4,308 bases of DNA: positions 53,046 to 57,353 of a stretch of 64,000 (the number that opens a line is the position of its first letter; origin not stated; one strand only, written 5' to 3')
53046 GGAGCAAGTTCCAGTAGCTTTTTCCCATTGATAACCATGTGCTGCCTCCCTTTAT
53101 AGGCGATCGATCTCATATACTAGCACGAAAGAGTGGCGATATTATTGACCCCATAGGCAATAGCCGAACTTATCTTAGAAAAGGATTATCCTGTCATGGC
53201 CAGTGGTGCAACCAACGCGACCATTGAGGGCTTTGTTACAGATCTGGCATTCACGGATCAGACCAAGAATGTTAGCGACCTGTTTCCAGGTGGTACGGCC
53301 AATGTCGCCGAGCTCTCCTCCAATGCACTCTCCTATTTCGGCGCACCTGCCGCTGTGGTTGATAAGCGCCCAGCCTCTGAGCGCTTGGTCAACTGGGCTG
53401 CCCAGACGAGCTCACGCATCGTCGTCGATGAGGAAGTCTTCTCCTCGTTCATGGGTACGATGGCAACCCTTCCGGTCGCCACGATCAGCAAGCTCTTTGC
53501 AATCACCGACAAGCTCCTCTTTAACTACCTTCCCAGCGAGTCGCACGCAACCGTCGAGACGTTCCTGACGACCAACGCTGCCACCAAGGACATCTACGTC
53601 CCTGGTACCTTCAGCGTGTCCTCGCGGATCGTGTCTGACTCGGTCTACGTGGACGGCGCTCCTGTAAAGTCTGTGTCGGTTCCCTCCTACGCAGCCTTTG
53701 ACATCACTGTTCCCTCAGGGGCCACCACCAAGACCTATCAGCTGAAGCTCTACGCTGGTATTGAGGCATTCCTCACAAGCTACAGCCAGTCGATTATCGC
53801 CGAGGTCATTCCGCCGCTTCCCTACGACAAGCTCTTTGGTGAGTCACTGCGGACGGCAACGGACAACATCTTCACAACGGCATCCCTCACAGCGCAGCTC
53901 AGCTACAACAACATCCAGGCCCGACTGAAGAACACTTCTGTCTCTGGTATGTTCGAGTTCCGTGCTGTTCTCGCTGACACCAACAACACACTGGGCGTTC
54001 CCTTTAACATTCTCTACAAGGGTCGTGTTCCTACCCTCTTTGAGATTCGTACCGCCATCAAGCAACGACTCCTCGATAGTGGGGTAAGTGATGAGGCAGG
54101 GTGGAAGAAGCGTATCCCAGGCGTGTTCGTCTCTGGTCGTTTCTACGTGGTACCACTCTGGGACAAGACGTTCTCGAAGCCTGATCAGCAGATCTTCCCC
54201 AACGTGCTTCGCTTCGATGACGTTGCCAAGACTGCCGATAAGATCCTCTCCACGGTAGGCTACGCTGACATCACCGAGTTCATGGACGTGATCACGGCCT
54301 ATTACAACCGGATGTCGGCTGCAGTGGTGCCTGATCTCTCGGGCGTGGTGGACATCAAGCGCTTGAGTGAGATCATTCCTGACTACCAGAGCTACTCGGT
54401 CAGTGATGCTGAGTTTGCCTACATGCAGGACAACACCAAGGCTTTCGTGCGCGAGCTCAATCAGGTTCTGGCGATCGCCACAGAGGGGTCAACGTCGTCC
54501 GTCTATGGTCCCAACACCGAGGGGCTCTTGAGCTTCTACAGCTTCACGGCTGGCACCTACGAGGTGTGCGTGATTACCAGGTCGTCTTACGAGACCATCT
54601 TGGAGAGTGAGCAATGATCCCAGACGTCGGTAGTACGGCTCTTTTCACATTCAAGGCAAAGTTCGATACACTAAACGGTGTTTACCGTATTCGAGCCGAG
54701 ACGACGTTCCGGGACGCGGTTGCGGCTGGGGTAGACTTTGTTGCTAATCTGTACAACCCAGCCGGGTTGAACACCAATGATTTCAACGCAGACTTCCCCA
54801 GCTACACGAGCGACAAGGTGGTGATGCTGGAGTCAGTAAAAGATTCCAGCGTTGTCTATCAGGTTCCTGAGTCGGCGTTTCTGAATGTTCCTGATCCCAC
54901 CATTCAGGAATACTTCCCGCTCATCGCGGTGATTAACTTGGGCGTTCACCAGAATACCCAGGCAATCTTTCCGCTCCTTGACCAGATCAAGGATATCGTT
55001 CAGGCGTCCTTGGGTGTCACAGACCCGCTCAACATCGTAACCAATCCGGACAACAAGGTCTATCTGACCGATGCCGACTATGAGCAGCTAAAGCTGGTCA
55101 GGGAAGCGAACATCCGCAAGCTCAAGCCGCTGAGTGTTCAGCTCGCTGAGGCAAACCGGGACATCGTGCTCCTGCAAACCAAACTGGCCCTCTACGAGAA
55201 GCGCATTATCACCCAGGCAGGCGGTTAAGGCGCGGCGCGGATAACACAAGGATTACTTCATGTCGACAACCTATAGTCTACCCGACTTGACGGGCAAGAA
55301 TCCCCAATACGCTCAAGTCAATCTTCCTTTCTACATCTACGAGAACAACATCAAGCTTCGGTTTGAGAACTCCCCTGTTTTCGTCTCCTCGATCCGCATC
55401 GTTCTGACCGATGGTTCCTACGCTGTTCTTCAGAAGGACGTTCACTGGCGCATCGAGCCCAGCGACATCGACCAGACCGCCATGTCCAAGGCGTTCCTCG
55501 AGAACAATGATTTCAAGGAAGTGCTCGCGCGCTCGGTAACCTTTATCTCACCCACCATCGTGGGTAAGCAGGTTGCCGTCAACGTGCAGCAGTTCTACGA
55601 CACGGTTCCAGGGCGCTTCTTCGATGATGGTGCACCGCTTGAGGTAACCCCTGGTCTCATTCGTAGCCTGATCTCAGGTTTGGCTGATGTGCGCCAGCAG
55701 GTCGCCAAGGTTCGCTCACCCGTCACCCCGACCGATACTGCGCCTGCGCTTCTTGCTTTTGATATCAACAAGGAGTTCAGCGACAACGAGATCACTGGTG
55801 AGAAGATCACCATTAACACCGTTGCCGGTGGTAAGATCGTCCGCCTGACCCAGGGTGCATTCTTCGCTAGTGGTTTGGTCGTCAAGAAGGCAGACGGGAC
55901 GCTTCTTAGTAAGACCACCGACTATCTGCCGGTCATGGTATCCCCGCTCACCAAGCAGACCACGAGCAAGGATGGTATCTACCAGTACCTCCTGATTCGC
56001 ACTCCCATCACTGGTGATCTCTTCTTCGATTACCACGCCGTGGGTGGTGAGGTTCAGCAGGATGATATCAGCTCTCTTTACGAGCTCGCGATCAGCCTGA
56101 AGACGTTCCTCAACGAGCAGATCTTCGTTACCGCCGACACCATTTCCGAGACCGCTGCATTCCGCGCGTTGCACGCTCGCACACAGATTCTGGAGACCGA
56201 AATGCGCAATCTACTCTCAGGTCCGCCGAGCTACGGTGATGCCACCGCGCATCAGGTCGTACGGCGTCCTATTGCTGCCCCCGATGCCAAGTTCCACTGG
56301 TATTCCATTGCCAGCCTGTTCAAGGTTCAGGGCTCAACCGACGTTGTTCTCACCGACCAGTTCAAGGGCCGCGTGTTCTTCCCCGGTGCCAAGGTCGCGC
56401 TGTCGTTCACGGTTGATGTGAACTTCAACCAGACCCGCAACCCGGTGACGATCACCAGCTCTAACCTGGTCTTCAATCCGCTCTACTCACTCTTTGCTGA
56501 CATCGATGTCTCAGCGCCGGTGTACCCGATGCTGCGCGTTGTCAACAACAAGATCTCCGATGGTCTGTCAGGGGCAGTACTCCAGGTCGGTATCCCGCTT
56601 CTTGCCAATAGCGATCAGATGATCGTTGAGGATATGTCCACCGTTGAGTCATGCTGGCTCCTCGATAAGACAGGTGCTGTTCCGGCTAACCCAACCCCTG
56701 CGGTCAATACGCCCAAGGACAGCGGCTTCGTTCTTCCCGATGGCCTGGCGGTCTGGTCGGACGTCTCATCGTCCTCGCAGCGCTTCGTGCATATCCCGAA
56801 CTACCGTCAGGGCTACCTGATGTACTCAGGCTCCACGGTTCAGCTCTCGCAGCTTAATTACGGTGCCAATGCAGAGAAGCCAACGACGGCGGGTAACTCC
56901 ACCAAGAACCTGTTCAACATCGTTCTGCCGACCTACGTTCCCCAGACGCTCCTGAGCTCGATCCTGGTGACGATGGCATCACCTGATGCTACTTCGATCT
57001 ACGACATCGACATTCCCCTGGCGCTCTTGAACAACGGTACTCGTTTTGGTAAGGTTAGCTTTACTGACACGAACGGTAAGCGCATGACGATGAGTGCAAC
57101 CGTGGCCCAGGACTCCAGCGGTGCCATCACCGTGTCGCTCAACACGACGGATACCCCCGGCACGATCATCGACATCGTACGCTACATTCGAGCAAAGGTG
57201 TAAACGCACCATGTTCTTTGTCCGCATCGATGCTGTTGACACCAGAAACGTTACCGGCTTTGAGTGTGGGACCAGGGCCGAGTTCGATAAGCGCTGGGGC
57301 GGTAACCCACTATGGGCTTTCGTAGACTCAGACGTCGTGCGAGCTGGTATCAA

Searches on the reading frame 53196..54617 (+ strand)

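Call 21: search_protein_families(library=phrogs, proteins=[window:53196-54617:+], max_evalue=0.001)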
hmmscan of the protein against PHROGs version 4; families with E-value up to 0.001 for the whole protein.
window:53196-54617:+ (473 aa): 1 family
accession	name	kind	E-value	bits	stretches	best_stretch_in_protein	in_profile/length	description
phrog_3293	-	head and packaging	1.4e-26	94.3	1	159-465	122-431/436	virion structural protein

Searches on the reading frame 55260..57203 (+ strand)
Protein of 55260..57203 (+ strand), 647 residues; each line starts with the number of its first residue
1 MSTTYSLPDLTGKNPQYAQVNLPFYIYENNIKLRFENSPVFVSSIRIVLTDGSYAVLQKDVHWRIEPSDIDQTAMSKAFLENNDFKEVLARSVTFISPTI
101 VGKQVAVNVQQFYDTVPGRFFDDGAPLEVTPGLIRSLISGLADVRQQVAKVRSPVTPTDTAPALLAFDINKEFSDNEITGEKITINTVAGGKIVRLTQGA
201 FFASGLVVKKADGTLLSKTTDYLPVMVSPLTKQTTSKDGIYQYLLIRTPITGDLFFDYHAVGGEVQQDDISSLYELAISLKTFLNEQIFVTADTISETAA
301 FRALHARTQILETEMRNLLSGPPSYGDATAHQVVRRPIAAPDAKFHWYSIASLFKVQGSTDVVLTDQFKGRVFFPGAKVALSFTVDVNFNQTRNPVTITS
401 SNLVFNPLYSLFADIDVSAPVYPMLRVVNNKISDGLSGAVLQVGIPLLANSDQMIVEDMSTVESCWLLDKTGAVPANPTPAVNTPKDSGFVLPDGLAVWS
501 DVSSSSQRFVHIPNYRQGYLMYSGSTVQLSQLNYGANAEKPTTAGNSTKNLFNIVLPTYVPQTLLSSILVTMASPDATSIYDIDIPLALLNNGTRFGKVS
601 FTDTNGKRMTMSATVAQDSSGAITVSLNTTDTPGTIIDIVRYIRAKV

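Call 21: search_protein_families(library=phrogs, proteins=[window:55260-57203:+], max_evalue=0.001)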
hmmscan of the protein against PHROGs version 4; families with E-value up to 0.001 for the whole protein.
window:55260-57203:+ (647 aa): 1 family
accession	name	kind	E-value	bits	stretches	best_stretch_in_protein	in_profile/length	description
phrog_2163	-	head and packaging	1.3e-11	45.3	1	167-267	14-117/574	virion structural protein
